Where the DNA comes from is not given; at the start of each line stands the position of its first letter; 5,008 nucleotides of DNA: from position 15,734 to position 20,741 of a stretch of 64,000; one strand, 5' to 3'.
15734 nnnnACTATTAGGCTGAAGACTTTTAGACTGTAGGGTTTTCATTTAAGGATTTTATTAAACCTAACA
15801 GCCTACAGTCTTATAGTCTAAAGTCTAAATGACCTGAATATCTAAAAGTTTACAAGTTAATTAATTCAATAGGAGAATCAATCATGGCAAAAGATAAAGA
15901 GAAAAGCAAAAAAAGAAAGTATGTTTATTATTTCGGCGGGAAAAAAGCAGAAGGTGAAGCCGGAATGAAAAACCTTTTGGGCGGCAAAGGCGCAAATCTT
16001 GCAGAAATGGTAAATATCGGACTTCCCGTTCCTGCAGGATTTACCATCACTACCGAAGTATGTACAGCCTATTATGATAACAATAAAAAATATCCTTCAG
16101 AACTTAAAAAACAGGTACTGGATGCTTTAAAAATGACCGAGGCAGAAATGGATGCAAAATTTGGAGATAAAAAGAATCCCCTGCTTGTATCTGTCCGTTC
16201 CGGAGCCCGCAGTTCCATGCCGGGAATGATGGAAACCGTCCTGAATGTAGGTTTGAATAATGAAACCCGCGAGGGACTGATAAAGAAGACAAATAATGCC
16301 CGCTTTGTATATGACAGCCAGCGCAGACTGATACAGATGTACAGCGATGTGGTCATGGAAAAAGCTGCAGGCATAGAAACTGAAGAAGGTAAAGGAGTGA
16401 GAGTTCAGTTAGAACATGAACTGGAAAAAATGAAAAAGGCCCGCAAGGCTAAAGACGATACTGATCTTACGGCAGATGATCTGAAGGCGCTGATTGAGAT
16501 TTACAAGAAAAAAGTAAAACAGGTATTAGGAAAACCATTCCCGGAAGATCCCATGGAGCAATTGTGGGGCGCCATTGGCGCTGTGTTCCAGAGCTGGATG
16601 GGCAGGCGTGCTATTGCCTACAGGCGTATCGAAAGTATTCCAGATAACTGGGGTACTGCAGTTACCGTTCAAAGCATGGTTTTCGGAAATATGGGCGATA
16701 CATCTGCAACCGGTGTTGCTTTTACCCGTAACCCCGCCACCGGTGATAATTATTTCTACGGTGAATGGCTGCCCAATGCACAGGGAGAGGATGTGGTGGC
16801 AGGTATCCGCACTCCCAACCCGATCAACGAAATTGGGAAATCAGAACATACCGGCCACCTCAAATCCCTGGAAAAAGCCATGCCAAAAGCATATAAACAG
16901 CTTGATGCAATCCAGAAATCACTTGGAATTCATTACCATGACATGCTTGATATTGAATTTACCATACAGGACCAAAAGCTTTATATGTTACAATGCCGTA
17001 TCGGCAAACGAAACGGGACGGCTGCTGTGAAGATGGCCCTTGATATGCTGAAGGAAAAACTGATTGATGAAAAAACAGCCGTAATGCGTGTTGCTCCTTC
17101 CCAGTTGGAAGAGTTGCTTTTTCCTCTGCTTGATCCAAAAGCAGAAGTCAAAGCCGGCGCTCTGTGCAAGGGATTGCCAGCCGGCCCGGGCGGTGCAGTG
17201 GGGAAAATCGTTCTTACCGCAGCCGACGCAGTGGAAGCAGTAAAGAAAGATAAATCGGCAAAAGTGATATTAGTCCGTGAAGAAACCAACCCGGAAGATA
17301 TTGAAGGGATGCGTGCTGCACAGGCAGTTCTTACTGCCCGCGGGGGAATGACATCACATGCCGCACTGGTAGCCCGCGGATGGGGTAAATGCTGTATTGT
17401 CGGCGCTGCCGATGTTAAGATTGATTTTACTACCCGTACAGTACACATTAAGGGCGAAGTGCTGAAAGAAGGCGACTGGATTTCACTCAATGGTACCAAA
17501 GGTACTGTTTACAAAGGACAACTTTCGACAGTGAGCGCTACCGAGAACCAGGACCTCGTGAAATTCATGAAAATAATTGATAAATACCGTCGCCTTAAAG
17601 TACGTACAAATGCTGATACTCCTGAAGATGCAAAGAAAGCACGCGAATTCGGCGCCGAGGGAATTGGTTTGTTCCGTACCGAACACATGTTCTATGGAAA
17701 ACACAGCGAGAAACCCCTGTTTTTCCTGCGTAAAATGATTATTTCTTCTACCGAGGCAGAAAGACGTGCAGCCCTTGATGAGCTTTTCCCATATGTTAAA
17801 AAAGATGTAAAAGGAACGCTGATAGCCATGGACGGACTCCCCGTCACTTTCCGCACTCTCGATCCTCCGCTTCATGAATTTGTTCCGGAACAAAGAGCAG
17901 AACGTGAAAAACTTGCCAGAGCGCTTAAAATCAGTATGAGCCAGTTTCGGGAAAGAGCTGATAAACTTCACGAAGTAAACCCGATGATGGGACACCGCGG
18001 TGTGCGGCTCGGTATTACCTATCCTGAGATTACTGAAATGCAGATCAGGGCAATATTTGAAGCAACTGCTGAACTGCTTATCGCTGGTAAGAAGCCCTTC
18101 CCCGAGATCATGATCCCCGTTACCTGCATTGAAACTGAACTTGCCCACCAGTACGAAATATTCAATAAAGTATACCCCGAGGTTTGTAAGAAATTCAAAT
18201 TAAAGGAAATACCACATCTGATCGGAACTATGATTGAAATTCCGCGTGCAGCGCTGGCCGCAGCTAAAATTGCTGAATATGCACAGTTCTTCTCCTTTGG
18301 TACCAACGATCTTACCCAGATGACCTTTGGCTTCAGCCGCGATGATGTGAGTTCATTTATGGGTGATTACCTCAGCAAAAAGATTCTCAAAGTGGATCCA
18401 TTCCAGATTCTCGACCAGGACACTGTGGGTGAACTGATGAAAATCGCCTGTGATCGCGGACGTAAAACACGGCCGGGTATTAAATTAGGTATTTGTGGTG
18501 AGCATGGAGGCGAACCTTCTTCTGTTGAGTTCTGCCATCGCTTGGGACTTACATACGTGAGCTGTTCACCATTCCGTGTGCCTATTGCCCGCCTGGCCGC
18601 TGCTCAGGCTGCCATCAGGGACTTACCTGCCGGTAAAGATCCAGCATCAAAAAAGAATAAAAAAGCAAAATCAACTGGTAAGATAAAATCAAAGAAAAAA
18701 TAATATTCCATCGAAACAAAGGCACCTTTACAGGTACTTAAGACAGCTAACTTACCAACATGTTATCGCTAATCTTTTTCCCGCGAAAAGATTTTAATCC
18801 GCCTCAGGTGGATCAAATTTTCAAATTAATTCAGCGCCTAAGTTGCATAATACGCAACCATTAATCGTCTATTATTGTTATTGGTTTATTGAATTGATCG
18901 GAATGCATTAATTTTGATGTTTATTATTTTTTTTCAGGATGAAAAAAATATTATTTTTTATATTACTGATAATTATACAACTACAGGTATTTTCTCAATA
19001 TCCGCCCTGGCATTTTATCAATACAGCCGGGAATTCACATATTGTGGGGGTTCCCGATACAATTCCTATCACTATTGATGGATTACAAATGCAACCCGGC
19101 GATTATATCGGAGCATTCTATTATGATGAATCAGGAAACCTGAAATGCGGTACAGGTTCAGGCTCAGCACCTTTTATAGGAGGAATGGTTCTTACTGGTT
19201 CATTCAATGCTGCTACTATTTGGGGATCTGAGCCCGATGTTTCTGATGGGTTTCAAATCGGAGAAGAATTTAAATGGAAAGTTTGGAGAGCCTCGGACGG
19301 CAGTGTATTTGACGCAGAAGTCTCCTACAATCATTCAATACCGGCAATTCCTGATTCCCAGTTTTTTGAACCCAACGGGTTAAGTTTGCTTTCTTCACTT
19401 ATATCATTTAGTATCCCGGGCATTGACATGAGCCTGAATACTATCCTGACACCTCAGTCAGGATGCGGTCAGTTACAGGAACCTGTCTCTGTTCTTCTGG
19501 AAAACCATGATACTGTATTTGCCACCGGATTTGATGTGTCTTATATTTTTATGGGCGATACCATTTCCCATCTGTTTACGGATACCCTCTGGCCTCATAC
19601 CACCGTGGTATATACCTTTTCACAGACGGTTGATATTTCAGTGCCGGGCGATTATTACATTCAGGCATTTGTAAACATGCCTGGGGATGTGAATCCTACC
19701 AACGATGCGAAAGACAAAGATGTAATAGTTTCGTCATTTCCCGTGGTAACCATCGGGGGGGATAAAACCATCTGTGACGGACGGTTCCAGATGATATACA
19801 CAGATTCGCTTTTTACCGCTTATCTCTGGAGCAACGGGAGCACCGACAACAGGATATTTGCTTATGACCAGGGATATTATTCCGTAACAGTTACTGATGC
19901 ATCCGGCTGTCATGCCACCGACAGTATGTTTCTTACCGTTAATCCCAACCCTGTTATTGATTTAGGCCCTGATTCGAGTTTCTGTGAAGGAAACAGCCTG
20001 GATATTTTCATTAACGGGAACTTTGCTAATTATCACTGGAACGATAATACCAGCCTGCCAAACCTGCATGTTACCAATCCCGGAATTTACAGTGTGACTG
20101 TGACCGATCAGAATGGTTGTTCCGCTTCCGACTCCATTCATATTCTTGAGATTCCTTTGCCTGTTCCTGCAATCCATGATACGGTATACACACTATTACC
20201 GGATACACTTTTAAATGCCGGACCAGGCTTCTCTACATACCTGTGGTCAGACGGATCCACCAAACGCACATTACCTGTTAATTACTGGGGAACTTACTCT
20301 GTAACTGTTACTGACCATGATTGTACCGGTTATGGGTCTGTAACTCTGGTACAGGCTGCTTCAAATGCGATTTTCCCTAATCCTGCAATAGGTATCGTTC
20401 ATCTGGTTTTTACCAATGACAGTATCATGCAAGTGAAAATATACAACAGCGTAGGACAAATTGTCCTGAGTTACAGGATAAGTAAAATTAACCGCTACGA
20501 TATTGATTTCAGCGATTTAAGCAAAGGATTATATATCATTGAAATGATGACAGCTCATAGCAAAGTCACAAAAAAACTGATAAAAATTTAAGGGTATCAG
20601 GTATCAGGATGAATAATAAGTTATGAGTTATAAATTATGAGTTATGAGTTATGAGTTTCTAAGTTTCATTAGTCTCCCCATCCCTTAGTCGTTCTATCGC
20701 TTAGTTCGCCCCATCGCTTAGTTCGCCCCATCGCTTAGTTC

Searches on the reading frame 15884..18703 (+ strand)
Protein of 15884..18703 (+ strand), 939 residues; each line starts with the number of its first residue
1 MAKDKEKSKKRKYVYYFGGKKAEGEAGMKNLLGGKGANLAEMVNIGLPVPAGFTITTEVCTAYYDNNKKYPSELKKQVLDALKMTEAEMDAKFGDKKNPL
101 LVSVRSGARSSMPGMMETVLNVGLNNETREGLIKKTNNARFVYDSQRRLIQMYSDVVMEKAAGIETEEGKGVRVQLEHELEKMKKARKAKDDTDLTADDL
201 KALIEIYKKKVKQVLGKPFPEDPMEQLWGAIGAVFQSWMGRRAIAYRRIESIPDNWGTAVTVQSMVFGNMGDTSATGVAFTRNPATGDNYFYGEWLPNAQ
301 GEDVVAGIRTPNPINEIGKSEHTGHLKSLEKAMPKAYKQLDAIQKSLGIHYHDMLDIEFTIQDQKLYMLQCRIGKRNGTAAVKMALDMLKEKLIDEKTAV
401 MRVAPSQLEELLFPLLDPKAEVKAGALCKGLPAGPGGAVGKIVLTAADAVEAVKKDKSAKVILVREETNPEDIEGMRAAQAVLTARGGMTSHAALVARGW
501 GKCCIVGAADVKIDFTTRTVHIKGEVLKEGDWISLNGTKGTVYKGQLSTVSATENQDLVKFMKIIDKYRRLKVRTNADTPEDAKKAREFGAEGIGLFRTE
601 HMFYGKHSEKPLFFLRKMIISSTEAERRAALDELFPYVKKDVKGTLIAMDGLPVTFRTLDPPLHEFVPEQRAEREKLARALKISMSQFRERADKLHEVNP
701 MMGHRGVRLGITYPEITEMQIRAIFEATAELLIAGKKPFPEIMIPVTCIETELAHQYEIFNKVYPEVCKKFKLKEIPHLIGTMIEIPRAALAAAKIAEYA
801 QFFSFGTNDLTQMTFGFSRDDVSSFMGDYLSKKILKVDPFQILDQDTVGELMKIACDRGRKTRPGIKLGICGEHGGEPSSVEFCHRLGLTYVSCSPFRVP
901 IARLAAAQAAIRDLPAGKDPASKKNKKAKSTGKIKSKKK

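Call 50: search_protein_families(library=pfam, proteins=[window:15884-18703:+], max_evalue=0.001)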
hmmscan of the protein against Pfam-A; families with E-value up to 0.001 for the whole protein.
window:15884-18703:+ (939 aa): 3 families
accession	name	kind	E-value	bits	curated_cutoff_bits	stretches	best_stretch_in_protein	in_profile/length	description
PF02896.24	PEP-utilizers_C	-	2e-77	260.7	22.8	1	554-909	3-291/293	PEP-utilising enzyme, PEP-binding domain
PF01326.24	PPDK_N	-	6.9e-56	190.3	27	2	30-315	2-221/328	Pyruvate phosphate dikinase, AMP/ATP-binding domain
PF00391.29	PEP-utilizers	-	5.4e-23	80.8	23.1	1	460-540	4-72/72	PEP-utilising enzyme, mobile domain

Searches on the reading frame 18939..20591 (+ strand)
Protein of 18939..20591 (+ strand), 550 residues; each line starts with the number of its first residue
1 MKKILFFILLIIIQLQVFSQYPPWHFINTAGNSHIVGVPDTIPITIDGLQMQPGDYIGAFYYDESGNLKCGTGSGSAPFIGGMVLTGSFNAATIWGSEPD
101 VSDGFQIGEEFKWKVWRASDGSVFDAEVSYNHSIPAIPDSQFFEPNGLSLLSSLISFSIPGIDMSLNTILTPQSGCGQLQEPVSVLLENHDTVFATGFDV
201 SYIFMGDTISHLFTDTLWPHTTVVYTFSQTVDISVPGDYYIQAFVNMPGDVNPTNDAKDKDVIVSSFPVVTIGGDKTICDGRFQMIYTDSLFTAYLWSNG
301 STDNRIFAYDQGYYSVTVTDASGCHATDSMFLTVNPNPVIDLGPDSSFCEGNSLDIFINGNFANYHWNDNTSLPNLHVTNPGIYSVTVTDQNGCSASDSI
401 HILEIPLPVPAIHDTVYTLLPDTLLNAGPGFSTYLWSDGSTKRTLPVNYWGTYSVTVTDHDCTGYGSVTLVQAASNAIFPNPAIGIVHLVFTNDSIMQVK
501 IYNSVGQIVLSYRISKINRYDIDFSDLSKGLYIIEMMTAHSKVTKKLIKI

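Call 50: search_protein_families(library=pfam, proteins=[window:18939-20591:+], max_evalue=0.001)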
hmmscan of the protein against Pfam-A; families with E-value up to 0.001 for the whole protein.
window:18939-20591:+ (550 aa): 2 families
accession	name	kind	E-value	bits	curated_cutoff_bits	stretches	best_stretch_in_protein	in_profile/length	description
PF18962.6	Por_Secre_tail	-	7.3e-14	52.3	27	1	478-548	1-74/75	Secretion system C-terminal sorting domain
PF22352.2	K319L-like_PKD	-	0.00091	19.6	27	0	370-402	51-82/84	K319L-like, PKD domain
